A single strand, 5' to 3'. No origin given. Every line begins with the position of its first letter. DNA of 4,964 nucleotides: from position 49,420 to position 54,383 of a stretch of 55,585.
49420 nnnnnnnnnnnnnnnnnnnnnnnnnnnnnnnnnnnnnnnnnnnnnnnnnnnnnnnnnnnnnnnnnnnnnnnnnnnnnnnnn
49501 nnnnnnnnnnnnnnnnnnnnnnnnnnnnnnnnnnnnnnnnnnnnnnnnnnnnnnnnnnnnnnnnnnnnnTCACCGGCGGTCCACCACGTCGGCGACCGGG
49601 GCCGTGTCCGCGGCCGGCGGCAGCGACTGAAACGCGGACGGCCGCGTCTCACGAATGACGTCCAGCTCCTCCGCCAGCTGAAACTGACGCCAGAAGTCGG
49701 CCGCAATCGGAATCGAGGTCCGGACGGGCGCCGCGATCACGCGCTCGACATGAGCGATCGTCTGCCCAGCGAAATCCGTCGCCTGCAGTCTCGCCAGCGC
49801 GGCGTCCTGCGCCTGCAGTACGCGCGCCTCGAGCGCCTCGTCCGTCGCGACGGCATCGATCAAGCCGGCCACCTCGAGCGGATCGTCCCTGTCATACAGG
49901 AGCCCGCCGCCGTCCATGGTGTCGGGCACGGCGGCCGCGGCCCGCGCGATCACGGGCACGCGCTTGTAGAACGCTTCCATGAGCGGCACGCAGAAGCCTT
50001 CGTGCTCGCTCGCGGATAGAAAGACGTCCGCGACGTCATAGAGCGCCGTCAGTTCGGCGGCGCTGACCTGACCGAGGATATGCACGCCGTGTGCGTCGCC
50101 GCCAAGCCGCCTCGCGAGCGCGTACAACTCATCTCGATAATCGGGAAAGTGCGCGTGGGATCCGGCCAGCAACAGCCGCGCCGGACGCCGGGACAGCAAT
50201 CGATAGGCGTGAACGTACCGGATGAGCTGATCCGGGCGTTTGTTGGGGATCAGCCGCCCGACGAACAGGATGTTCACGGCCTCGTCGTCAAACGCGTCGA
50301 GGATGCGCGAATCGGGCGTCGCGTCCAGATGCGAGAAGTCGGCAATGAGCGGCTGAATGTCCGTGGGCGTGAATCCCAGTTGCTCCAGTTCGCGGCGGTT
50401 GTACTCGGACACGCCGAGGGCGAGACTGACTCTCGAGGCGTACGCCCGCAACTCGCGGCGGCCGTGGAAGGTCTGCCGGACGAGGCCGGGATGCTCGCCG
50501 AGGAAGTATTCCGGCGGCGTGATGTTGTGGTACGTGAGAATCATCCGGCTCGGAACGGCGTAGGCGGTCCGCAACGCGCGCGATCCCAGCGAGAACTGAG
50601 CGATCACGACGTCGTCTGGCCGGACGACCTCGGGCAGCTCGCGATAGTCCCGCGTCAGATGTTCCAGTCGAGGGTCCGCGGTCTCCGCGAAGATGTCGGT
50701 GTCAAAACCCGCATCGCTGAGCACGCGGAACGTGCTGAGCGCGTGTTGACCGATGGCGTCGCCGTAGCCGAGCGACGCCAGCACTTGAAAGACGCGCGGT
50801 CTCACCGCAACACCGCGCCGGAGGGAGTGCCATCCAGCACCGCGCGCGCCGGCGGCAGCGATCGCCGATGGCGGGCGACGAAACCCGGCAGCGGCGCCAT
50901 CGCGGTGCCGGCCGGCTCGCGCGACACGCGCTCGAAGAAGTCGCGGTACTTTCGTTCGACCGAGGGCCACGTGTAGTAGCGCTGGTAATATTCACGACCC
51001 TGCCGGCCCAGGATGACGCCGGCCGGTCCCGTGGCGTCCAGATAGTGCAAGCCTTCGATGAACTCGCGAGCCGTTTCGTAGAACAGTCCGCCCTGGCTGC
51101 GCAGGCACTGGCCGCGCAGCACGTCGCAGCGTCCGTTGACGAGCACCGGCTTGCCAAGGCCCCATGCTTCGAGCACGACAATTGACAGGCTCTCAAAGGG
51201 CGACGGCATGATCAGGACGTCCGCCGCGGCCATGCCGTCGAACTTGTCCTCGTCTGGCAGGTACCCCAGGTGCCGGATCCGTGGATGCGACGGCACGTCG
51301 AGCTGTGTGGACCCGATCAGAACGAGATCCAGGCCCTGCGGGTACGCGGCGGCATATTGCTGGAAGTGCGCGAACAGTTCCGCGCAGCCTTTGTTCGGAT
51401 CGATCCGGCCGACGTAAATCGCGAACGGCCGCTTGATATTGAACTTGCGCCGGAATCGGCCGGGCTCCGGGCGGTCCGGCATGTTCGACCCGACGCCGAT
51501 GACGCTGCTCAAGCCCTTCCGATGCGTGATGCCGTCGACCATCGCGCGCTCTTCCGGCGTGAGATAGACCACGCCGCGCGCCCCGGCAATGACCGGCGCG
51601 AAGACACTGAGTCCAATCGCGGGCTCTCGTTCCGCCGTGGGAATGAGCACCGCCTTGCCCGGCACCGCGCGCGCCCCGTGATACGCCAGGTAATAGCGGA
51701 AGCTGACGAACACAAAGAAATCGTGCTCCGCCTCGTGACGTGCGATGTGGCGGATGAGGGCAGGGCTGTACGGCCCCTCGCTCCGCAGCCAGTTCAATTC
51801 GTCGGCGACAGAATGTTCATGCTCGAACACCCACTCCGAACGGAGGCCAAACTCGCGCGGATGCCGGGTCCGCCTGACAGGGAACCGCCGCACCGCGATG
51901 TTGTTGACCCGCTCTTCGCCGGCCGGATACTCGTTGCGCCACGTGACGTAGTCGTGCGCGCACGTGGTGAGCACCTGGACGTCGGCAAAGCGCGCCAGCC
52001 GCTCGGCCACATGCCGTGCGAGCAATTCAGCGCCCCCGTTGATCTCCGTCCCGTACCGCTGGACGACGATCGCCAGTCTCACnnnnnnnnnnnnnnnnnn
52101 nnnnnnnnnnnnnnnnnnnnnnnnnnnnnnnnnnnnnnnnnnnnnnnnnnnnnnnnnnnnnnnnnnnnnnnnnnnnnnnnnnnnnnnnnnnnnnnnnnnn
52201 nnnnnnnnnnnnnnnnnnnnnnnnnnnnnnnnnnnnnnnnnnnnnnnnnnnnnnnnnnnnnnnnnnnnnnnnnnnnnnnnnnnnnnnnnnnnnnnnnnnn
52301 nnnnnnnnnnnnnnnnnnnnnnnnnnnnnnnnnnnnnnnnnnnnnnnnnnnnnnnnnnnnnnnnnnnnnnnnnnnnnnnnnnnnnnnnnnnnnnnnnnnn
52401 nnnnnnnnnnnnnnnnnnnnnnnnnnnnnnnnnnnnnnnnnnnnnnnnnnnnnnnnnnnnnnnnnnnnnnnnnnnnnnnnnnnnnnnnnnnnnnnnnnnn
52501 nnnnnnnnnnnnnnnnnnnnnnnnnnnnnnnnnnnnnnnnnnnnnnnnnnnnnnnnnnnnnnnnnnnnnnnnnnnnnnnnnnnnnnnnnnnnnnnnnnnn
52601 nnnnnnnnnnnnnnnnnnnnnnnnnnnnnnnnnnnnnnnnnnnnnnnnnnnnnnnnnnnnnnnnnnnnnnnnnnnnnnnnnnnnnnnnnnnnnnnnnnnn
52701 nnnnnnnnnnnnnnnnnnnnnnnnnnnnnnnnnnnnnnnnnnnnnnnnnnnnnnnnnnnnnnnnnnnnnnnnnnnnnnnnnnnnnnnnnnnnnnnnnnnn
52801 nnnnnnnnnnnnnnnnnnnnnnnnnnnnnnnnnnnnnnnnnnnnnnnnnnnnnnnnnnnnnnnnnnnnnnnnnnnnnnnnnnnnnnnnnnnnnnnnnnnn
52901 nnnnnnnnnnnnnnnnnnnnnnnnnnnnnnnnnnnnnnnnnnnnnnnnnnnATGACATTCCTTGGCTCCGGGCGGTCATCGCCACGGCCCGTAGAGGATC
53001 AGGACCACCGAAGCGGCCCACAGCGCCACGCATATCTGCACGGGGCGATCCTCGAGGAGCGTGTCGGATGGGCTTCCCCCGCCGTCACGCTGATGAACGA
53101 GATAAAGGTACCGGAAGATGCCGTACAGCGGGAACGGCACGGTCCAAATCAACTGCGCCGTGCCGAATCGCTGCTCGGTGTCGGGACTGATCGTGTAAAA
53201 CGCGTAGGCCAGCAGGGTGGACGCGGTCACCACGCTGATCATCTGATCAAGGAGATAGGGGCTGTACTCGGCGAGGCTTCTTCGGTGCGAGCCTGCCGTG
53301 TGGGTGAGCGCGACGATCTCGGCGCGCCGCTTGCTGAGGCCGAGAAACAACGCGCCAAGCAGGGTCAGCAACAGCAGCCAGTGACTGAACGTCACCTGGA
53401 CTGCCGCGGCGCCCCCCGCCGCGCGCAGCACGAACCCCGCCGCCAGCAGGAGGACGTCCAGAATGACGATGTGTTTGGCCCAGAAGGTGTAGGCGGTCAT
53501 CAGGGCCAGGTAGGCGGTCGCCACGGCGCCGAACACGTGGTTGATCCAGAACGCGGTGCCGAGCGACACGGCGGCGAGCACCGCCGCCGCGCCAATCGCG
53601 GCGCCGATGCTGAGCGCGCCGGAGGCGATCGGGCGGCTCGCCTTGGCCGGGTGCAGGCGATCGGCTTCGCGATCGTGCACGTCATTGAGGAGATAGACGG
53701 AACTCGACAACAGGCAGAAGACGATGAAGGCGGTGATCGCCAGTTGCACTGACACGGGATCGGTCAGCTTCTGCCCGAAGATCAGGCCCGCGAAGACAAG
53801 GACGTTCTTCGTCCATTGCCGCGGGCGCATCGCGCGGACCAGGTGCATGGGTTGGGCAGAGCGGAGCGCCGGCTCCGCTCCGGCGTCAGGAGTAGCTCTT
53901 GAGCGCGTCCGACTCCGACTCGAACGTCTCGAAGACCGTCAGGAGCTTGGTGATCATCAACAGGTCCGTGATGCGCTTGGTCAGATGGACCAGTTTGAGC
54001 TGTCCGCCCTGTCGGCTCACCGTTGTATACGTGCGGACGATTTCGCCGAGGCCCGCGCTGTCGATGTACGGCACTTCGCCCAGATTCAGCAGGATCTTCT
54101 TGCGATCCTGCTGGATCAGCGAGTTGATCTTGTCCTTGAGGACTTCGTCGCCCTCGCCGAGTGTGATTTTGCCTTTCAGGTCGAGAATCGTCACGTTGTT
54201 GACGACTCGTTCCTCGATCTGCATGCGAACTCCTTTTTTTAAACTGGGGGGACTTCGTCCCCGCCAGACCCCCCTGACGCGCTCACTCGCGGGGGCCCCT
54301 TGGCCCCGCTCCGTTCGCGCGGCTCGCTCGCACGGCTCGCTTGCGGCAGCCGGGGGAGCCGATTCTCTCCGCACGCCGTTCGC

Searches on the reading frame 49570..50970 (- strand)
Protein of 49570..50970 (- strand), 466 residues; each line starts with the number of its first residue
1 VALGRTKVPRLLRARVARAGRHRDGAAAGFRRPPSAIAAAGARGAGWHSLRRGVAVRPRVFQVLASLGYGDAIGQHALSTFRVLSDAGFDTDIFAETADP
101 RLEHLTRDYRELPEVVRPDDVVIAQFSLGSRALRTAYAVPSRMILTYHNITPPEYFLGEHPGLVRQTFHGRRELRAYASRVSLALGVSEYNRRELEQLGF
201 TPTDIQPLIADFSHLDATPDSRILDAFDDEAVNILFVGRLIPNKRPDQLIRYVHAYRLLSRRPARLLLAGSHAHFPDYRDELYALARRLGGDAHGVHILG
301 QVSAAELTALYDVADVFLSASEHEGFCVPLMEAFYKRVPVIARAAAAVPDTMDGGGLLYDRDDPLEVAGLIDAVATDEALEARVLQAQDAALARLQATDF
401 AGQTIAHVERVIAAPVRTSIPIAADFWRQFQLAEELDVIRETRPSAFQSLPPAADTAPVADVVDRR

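Call 69: search_protein_families(library=pfam, proteins=[window:49570-50970:-], max_evalue=0.00001)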
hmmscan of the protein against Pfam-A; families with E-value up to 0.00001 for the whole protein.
window:49570-50970:- (466 aa): 2 families
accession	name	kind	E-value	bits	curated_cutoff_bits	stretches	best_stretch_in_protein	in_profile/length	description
PF00534.26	Glycos_transf_1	-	2.8e-19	69.7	26.4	1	228-383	12-164/172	Glycosyl transferases group 1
PF13692.12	Glyco_trans_1_4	-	3.5e-18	66.7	27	1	233-375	3-140/142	Glycosyl transferases group 1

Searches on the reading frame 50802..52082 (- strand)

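Call 52: search_protein_families(library=pfam, proteins=[window:50802-52082:-], max_evalue=0.001)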
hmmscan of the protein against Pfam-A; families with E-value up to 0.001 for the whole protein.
window:50802-52082:- (426 aa): 3 families
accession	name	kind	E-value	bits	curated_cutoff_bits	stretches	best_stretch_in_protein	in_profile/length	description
PF13692.12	Glyco_trans_1_4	-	1e-12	48.9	27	1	220-316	3-106/142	Glycosyl transferases group 1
PF00534.26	Glycos_transf_1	-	1.5e-11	44.6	26.4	1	211-316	8-122/172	Glycosyl transferases group 1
PF20706.3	GT4-conflict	-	0.00027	20.5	26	1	271-319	265-314/385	Family 4 Glycosyltransferase in conflict systems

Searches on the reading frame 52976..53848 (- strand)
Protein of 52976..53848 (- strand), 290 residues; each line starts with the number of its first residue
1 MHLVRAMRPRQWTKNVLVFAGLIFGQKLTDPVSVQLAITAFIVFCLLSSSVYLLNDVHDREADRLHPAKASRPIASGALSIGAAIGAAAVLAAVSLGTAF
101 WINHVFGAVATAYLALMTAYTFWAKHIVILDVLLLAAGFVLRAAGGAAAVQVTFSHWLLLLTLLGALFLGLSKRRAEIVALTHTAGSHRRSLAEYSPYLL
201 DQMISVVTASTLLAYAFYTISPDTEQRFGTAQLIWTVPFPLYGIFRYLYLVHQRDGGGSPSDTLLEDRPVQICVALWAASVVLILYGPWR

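Call 52: search_protein_families(library=pfam, proteins=[window:52976-53848:-], max_evalue=0.001)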
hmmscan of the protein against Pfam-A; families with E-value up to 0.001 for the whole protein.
window:52976-53848:- (290 aa): 1 family
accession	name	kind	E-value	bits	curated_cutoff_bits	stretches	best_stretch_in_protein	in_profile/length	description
PF01040.23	UbiA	-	1e-24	87.6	34.2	1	19-256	6-237/250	UbiA prenyltransferase family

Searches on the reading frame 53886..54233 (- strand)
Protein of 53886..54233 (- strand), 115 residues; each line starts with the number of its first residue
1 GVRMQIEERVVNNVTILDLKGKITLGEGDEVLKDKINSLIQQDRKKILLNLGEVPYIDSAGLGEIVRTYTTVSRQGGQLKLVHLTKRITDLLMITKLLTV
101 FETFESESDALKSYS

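Call 69: search_protein_families(library=pfam, proteins=[window:53886-54233:-], max_evalue=0.00001)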
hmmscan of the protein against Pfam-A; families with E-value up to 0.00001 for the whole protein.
window:53886-54233:- (115 aa): 2 families
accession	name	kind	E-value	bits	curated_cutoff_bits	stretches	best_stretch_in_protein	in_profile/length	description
PF01740.26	STAS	-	7.4e-17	61.5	22.6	1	6-110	2-106/106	STAS domain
PF13466.11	STAS_2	-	5.9e-07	30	29.2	1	17-93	1-75/80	STAS domain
